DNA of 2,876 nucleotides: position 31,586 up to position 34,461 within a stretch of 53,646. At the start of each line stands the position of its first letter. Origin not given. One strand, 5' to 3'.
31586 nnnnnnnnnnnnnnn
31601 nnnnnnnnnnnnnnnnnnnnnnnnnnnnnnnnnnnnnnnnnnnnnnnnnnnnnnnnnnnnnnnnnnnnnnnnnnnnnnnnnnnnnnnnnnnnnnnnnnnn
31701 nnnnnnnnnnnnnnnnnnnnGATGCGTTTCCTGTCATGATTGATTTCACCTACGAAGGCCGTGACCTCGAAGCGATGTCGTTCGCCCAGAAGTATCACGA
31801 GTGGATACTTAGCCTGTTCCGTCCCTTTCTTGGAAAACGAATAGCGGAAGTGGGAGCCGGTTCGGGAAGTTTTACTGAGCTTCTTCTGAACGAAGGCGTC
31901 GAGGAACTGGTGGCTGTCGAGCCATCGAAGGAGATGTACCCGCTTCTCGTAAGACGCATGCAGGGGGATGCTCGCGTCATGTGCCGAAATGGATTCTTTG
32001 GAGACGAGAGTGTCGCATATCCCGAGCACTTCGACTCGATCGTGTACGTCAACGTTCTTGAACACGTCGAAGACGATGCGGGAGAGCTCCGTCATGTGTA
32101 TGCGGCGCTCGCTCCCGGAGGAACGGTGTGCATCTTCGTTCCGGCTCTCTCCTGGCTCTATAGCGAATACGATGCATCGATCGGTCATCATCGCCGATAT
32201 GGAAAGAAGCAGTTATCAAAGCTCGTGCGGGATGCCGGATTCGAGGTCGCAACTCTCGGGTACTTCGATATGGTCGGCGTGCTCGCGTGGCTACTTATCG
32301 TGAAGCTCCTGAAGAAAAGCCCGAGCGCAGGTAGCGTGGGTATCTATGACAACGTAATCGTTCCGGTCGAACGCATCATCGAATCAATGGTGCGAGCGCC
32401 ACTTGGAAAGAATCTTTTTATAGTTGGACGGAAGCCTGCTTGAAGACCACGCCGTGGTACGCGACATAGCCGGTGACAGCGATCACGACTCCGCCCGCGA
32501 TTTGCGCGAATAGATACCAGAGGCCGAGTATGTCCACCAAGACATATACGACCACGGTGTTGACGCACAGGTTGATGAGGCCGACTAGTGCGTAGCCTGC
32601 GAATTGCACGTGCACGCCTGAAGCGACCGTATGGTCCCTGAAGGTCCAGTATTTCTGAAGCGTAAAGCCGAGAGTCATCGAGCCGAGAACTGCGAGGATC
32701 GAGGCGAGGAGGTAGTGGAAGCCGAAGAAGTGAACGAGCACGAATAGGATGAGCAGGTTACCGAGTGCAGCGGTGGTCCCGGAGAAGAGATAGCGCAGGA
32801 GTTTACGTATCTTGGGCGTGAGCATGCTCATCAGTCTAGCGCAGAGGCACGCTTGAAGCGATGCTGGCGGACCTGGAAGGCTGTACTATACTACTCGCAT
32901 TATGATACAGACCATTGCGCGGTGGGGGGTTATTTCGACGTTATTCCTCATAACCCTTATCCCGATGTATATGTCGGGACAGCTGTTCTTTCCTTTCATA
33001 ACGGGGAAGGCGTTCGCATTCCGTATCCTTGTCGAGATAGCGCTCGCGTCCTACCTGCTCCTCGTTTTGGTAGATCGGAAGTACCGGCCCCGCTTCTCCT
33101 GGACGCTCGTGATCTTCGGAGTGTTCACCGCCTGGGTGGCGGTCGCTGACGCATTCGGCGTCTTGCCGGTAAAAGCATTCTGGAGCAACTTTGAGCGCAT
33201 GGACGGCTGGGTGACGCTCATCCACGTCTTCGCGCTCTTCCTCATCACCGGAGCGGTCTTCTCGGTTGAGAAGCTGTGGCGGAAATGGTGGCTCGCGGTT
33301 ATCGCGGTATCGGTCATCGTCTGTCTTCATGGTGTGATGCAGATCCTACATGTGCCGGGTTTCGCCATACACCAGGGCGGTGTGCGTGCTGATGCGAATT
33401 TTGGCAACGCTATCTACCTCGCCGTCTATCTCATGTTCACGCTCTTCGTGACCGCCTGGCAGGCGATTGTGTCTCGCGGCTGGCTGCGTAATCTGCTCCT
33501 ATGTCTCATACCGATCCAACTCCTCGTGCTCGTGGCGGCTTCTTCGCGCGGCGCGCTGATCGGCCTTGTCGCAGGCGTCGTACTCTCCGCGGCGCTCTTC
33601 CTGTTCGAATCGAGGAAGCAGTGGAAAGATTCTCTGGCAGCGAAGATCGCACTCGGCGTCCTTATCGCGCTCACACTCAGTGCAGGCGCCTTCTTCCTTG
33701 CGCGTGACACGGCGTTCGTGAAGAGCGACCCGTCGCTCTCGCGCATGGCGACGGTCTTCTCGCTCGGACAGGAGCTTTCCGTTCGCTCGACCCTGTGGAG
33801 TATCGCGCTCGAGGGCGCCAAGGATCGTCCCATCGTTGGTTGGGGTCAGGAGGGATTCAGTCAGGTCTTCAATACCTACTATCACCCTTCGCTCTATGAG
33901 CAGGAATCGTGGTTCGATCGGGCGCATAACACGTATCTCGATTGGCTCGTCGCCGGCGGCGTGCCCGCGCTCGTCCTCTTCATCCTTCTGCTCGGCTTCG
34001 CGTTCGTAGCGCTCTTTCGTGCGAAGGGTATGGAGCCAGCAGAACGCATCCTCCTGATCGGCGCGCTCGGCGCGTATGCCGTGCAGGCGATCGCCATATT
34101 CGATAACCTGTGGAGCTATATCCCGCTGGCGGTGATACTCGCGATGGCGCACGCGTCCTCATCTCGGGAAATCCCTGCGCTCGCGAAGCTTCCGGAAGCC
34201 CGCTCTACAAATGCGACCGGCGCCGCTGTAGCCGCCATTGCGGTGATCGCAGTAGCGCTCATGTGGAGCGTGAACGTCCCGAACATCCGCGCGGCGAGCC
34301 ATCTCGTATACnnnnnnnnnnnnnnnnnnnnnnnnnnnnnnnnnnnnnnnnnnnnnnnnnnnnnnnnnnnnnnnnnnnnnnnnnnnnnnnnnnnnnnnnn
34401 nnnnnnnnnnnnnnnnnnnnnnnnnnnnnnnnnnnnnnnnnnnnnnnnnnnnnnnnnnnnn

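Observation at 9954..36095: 25-kb glycan-assembly island wedged between murD/murC and murB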

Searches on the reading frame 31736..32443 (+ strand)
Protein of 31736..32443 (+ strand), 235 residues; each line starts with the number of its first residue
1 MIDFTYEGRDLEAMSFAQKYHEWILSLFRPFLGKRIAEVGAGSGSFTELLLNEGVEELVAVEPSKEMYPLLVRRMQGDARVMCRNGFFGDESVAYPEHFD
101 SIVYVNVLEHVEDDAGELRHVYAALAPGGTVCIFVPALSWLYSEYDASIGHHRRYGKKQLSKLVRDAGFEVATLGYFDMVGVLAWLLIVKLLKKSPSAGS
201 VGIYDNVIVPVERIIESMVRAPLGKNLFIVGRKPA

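Call 5: search_protein_families(library=pfam, proteins=[window:31736-32443:+], max_evalue=0.01)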
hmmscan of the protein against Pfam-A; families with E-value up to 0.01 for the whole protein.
window:31736-32443:+ (235 aa): 7 families
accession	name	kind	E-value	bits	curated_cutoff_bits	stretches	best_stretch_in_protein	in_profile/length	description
PF13489.12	Methyltransf_23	-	1.7e-17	64.1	27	1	19-173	8-163/164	Methyltransferase domain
PF08242.18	Methyltransf_12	-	5.7e-12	46.6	30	1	38-130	2-97/98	Methyltransferase domain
PF08241.18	Methyltransf_11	-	1.4e-10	42.1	21.2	1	38-133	2-95/95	Methyltransferase domain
PF13649.12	Methyltransf_25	-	1.4e-09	39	27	1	36-129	1-97/97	Methyltransferase domain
PF08003.17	Methyltransf_9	-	3.3e-05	23.5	23.8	1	27-132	110-216/315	Protein of unknown function (DUF1698)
PF05219.18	DREV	-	0.0013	18.4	26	1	34-145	96-195/265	DREV methyltransferase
PF13847.12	Methyltransf_31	-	0.0064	16.6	27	0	33-141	4-118/145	Methyltransferase domain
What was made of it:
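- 31736..32443 (+): Methyltransferase. Methyltransf_23 E=1.7e-17 (call 5).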

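Call 9: search_protein_families(library=ncbifam, proteins=[window:31736-32443:+], max_evalue=0.01)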
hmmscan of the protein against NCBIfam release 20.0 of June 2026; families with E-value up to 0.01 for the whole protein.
window:31736-32443:+ (235 aa): 13 families
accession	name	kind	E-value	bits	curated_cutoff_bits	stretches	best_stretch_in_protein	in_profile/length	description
NF011650.0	PRK15068.1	equivalog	2.8e-07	29.7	209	1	23-132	113-224/324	tRNA 5-methoxyuridine(34)/uridine 5-oxyacetic acid(34) synthase CmoB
TIGR00452.1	TIGR00452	equivalog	4.3e-06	25.8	275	1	25-131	110-217/316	tRNA 5-methoxyuridine(34)/uridine 5-oxyacetic acid(34) synthase CmoB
TIGR01983.1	UbiG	equivalog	5.5e-06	25.9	102.95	1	29-133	46-151/228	bifunctional 2-polyprenyl-6-hydroxyphenol methylase/3-demethylubiquinol 3-O-methyltransferase UbiG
NF043040.1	corrin_prot_MT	hypoth_equivalog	5.7e-06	25.9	180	1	18-133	28-147/216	corrinoid protein-associated methyltransferase CpaM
NF041820.1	daptide_MTase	equivalog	6.3e-05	22.5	175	1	33-132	37-141/243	daptide-type RiPP biosynthesis methyltransferase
TIGR04074.1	bacter_Hen1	equivalog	0.00015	20.4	340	1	12-136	262-394/462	3' terminal RNA ribose 2'-O-methyltransferase Hen1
NF045881.1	PLipidMtase_Agro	equivalog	0.00059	19.4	250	1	26-79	46-101/197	phospholipid N-methyltransferase PmtA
NF000499.2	Erm23S_rRNA_broad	equivalog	0.00073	19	212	1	33-81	24-71/244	23S ribosomal RNA methyltransferase Erm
TIGR02021.1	BchM-ChlM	equivalog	0.0013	18.2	158.9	1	24-141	44-162/218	magnesium protoporphyrin IX methyltransferase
TIGR00755.1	ksgA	equivalog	0.0015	17.9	171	1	23-78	20-74/256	16S rRNA (adenine(1518)-N(6)/adenine(1519)-N(6))-dimethyltransferase RsmA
TIGR02072.1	BioC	equivalog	0.0047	16.8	184.95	1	33-133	35-132/244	malonyl-ACP O-methyltransferase BioC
TIGR01444.1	fkbM_fam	subfamily_domain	0.0048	17.4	37.7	1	37-91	3-60/143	FkbM family methyltransferase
NF045667.1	MTase_DVU1556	equivalog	0.008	15.6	155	0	27-171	17-162/213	DVU_1556 family methyltransferase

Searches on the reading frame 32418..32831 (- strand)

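Call 5: search_protein_families(library=pfam, proteins=[window:32418-32831:-], max_evalue=0.01)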
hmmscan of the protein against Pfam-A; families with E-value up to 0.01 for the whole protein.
window:32418-32831:- (137 aa): 1 family
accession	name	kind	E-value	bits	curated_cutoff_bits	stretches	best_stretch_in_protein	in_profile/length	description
PF04138.20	GtrA_DPMS_TM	-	1.7e-19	70.6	26.1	1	13-130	1-117/117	GtrA/DPMS, transmembrane domain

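Call 9: search_protein_families(library=ncbifam, proteins=[window:32418-32831:-], max_evalue=0.01)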
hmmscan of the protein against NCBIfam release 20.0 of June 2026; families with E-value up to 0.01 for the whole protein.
window:32418-32831:- (137 aa): 0 families

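Call 59: search_protein_families(library=ncbifam, proteins=[window:32418-32831:-], max_evalue=0.001)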
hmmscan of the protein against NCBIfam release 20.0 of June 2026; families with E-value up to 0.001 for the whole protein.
window:32418-32831:- (137 aa): 0 families

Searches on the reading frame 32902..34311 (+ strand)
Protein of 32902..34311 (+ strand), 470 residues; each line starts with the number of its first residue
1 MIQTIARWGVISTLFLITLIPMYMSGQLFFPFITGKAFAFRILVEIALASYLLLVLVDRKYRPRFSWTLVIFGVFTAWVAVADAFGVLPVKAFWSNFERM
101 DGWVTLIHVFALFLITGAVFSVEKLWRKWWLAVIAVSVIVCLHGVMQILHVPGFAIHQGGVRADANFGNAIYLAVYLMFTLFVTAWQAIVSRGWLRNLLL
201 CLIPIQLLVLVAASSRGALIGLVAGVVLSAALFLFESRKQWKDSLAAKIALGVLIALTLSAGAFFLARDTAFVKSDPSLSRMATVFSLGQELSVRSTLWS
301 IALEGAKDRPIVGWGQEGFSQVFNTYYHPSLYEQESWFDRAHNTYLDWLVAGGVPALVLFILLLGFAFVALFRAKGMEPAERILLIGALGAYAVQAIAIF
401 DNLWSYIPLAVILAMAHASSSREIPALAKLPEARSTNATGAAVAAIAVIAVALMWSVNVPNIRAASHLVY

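Call 53: search_solved_structures(query=A2, max_evalue=1, show_alignments=2)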
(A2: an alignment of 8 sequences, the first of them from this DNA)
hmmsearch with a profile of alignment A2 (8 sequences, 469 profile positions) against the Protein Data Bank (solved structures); distinct sequences matched with E-value up to 1: 1.
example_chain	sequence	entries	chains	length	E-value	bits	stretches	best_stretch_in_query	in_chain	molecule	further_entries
2kpq_A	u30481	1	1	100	0.99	11.5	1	299-345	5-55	Uncharacterized protein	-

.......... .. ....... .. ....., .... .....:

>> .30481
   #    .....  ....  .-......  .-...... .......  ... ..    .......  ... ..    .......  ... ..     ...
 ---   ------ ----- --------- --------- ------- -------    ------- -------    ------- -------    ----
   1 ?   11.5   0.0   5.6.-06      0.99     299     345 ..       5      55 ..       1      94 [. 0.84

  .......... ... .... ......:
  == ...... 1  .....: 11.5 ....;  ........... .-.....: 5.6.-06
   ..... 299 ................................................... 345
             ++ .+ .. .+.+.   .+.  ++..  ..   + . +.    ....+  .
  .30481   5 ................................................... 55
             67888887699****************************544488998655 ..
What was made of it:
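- Tried and rejected: A profile of 8 close TM sequences lost the WaaL match (call 53).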

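Call 64: predict_structure(alignment_id=A2)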
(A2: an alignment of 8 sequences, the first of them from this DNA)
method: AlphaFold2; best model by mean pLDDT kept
length: 470 residues; sequences in the alignment: 8
mean_pLDDT: 67.4   pTM: 0.71
mean pLDDT of the five models: 67.4, 65.3, 64.2, 63.5, 63.0
residues with pLDDT >= 90: 30; 70-90: 222; 50-70: 92; < 50: 126
segments of 3 or more residues with pLDDT < 50: 24-33, 89-93, 95-100, 155-169, 268-324, 327-344, 456-470
pLDDT, mean of each block of 10 residues (from residue 1): 81 84 44 59 84 86 90 84 60 41 74 89 82 84 74 47 38 73 87 88 86 67 86 83 76 80 55 37 32 39 45 42 48 41 51 73 90 83 88 68 68 89 84 66 62 49 33
secondary structure, 60 per line:
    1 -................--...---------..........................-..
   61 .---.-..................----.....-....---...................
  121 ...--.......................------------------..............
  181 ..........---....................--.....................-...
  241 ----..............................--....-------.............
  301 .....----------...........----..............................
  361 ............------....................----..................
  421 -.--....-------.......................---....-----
elements in order: H2-17 H32-57 H67-84 H89-93 H95-98 H102-123 H126-148 H167-190 H194-213 H216-236 H245-274 H277-280 H288-305 H316-326 H331-372 H379-398 H403-420 H425-428 H436-458 H462-465
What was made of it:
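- Tried and rejected: A TM-only model built from 8 sequences was mediocre (pLDDT 67, call 64).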

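Call 69: fold_search(model_id=the predicted structure, library=pdb)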
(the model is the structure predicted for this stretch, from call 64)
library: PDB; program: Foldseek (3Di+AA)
matches with E <= 10: 567; with E <= 0.001: 0
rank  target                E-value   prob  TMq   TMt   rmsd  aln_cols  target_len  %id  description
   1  9iqg_A                2.4e-02  0.63  0.14  0.12  27.3       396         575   15  Cryo-EM structure of MsRv1273c/72c from Mycobacterium smegmatis in the ATP|ADP+Vi-bound Occ (Vi) state (released 2025-05-14)
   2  6pl5_A                3.9e-02  1.00  0.35  0.46  12.6       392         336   12  Structural coordination of polymerization and crosslinking by a peptidoglycan synthase complex (released 2020-03-18)
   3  8p1u_A                1.0e-01  0.94  0.32  0.37  13.3       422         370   12  Structure of divisome complex FtsWIQLB (released 2024-05-22)
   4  7p61_N                1.2e-01  0.18  0.13  0.13  25.6       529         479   13  Complex I from E. coli, DDM-purified, with NADH, Resting state (released 2022-09-21)
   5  7tdz_i                1.2e-01  0.38  0.14  0.07  30.0       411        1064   11  Cryo-EM model of protomer of the cytoplasmic ring of the nuclear pore complex from Xenopus laevis (released 2022-06-22)
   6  7tdz_I                1.4e-01  0.35  0.14  0.11  30.0       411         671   11  Cryo-EM model of protomer of the cytoplasmic ring of the nuclear pore complex from Xenopus laevis (released 2022-06-22)
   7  4u4v                  2.0e-01  0.14  0.12  0.13  27.2       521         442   14  Structure of a nitrate/nitrite antiporter NarK in apo inward-open state (released 2015-07-15)
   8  2qpd_A                2.0e-01  0.14  0.14  0.13  29.1       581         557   13  An unexpected outcome of surface-engineering an integral membrane protein: Improved crystallization of cytochrome ba3  (released 2007-12-11)
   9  7aqq_N                2.2e-01  0.20  0.16  0.16  25.7       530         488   13  Cryo-EM structure of Arabidopsis thaliana Complex-I (membrane core) (released 2021-12-08)
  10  9pcb                  2.2e-01  0.13  0.12  0.13  29.1       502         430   10  Structure of Synaptic Vesicle Protein 2A Bound to UCB-J (released 2025-09-10)
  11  7nnp_A                2.2e-01  0.12  0.13  0.12  24.6       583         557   12  Rb-loaded cryo-EM structure of the E1-ATP KdpFABC complex. (released 2021-07-28)
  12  7wiw_B                2.4e-01  0.14  0.11  0.10  28.0       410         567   15  Cryo-EM structure of Mycobacterium tuberculosis irtAB complexed with ATP in an occluded conformation (released 2023-01-25)
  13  9fxc_B                2.9e-01  0.15  0.12  0.10  24.9       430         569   14  Cryo-EM structure of IrtAB in inward-facing state in nanodisc (released 2024-12-18)
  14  4u4w_A                3.0e-01  0.12  0.13  0.13  26.6       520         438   14  Structure of a nitrate/nitrite antiporter NarK in nitrate-bound occluded state (released 2015-07-15)
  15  9hkk_A                3.0e-01  0.08  0.10  0.09  28.9       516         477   12  Structure of the malarial hexose transporter 1 (PfHT1) in complex with 2,5-anhydro-D-mannitol. (released 2025-12-17)
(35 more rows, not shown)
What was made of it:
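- The nearest membrane folds by Foldseek are the lipid II polymerases RodA and FtsW, though the matches are weak (call 69).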
